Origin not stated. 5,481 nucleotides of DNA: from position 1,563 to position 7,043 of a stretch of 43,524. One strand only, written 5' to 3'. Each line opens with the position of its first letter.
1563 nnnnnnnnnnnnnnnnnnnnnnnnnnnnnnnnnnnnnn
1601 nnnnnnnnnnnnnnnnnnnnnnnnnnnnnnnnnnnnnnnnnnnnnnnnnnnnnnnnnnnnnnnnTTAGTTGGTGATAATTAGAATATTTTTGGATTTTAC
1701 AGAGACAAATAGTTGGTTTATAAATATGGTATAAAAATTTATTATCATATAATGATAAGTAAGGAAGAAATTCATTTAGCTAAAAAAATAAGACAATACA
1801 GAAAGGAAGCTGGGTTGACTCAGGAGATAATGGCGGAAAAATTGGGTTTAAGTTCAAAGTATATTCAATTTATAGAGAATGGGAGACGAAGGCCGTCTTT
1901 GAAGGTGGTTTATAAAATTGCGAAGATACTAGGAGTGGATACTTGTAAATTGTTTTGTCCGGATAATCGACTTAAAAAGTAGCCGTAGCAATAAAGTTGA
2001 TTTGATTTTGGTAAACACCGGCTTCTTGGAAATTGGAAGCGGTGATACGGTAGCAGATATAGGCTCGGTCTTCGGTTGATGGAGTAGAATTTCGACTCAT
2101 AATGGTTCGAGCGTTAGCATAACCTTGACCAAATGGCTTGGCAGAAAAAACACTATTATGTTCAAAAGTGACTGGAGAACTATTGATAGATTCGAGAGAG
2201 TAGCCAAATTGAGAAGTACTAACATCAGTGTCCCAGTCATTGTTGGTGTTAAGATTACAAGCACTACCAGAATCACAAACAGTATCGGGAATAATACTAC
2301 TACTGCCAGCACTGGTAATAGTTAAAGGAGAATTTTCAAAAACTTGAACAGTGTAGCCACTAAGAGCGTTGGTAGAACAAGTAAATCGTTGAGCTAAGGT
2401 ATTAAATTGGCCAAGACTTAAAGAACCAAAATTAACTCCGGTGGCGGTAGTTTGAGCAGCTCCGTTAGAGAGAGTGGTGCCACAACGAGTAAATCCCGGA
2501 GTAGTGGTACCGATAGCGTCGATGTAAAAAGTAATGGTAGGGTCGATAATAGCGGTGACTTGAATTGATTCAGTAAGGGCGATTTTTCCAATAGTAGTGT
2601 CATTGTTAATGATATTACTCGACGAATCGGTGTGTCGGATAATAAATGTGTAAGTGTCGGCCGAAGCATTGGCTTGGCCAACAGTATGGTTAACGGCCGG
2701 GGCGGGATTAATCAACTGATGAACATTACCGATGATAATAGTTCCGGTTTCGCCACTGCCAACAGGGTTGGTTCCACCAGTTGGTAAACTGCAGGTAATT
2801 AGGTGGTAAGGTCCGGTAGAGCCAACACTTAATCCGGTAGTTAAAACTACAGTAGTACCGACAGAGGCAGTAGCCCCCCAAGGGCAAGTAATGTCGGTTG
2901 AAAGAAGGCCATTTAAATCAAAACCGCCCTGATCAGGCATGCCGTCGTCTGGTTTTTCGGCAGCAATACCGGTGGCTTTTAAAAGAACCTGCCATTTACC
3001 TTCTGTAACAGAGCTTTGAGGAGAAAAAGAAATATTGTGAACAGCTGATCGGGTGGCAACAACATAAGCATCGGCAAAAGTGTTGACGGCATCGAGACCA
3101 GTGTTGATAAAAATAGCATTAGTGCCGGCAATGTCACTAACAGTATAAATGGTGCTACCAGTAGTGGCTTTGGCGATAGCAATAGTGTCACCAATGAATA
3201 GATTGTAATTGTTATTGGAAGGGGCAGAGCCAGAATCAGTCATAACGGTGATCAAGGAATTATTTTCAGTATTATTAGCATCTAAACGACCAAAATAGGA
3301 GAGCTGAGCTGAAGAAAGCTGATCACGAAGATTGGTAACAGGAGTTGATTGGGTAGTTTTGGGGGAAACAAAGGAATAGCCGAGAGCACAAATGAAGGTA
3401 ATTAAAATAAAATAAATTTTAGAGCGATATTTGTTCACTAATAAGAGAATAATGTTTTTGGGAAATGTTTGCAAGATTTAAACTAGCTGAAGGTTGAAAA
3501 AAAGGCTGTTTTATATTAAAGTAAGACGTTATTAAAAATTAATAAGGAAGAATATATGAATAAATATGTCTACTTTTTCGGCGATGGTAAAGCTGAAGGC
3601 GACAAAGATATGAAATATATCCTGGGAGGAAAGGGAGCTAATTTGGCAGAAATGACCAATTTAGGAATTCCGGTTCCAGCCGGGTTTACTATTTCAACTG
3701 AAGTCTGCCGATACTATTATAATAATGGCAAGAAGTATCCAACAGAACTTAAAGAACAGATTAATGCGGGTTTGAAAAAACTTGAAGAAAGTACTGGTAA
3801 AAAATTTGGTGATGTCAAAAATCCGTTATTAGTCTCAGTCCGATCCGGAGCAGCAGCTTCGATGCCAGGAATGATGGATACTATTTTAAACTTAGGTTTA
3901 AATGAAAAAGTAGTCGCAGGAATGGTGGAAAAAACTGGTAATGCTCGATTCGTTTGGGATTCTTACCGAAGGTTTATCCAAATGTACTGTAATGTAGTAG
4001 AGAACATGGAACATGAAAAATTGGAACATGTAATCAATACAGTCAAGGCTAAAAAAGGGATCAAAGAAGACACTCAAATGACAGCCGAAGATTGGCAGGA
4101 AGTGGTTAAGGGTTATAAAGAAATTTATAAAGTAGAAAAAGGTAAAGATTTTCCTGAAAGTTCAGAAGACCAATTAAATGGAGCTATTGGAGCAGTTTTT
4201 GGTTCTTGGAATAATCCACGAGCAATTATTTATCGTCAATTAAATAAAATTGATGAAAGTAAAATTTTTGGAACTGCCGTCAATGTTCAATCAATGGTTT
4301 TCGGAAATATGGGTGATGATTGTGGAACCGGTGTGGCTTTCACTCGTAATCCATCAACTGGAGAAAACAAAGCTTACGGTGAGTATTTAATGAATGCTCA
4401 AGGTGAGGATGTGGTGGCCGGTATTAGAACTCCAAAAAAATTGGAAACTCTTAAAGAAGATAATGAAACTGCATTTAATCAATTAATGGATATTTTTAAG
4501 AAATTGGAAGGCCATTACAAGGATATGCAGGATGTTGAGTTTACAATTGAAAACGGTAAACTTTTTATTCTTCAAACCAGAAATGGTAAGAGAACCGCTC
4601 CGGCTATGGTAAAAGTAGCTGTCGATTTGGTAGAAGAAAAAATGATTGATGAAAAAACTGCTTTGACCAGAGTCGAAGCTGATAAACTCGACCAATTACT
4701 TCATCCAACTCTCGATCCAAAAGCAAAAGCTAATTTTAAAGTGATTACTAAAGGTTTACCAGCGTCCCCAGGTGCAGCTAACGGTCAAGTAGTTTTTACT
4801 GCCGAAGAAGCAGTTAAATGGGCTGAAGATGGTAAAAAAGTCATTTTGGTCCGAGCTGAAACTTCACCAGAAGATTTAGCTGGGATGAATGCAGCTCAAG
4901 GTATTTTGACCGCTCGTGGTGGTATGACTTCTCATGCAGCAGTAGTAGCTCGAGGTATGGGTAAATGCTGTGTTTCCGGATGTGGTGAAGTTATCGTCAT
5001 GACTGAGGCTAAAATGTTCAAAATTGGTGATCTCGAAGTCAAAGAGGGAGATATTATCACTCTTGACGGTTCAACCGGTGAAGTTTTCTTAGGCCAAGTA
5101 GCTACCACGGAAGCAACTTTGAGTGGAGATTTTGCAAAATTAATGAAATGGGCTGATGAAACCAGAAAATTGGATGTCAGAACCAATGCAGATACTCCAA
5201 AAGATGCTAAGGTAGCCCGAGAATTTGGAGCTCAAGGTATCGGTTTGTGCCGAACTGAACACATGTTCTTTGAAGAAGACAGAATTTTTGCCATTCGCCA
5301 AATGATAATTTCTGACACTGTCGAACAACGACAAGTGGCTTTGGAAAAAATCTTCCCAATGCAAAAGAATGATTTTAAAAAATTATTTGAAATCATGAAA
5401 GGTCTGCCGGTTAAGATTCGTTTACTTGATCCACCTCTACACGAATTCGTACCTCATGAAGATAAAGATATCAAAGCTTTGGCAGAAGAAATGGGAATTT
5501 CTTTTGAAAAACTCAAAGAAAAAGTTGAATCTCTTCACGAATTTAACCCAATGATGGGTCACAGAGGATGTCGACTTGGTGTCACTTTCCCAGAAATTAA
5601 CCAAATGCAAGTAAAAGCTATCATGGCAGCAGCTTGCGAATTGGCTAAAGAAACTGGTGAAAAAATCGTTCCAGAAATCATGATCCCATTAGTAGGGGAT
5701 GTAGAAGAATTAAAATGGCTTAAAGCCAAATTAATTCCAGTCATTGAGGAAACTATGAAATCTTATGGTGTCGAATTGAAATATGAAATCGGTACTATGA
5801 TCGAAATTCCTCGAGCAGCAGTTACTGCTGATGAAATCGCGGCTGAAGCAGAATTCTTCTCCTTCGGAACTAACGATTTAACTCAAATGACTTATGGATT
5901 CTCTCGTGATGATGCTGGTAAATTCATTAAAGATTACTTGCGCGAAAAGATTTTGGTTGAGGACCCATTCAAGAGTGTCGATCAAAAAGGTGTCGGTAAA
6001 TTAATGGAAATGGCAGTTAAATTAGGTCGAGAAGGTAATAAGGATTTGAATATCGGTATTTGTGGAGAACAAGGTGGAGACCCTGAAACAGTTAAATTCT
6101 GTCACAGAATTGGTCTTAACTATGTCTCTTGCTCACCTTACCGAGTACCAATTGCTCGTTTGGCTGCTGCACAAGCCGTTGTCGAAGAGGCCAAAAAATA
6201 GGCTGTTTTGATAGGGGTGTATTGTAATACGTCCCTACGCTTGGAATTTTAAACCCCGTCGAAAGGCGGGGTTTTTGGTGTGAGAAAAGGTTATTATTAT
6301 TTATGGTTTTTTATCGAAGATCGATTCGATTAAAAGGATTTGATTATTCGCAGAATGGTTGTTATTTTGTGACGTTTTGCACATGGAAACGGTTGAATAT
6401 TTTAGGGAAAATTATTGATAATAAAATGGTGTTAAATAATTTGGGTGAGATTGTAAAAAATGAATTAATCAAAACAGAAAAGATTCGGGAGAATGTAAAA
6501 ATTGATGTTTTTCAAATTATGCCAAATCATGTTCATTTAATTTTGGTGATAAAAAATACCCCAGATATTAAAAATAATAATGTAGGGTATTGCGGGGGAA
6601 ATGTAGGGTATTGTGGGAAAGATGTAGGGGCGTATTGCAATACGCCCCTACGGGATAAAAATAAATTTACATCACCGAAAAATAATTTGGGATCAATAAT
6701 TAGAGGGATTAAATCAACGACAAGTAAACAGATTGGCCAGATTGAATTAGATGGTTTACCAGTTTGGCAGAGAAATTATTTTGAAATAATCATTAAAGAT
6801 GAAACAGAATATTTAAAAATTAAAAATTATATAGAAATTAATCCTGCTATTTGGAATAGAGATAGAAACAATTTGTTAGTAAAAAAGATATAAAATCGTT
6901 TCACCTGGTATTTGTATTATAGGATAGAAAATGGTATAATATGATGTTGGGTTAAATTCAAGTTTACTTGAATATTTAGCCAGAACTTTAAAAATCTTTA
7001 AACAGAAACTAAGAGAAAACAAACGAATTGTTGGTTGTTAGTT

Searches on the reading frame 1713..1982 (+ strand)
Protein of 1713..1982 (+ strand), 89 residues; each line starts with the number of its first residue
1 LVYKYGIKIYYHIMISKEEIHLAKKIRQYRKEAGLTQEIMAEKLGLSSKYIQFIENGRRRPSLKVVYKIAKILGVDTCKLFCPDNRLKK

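Call 62: search_protein_families(library=pfam, max_evalue=0.01, proteins=[window:1713-1982:+])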
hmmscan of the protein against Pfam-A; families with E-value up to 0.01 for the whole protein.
window:1713-1982:+ (89 aa): 5 families
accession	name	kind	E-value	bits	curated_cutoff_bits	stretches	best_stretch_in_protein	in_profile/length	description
PF01381.28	HTH_3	-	6.2e-18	65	23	1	26-78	1-53/55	Helix-turn-helix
PF12844.13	HTH_19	-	9.2e-14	51.6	30.2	1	24-80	2-58/64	Helix-turn-helix domain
PF13560.12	HTH_31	-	7.3e-13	49.1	27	1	22-77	2-58/64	Helix-turn-helix domain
PF13413.12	HTH_25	-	2.5e-05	24.5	24.6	1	27-58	3-34/62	Helix-turn-helix domain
PF13443.12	HTH_26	-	2.8e-05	24.7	22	1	25-76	1-53/63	Cro/C1-type HTH DNA-binding domain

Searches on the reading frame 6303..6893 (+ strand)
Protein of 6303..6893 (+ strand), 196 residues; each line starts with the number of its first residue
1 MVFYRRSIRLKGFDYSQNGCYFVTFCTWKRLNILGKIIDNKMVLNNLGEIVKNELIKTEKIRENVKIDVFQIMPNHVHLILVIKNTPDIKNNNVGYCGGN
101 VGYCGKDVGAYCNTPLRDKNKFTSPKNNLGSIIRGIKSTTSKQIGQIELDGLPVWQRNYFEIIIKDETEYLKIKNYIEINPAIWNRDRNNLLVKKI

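Call 62: search_protein_families(library=pfam, max_evalue=0.01, proteins=[window:6303-6893:+])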
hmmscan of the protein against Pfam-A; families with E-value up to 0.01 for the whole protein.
window:6303-6893:+ (196 aa): 1 family
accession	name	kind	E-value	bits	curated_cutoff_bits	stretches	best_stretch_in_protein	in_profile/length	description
PF01797.21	Y1_Tnp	-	1.2e-07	32.3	23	0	52-89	28-65/121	Transposase IS200 like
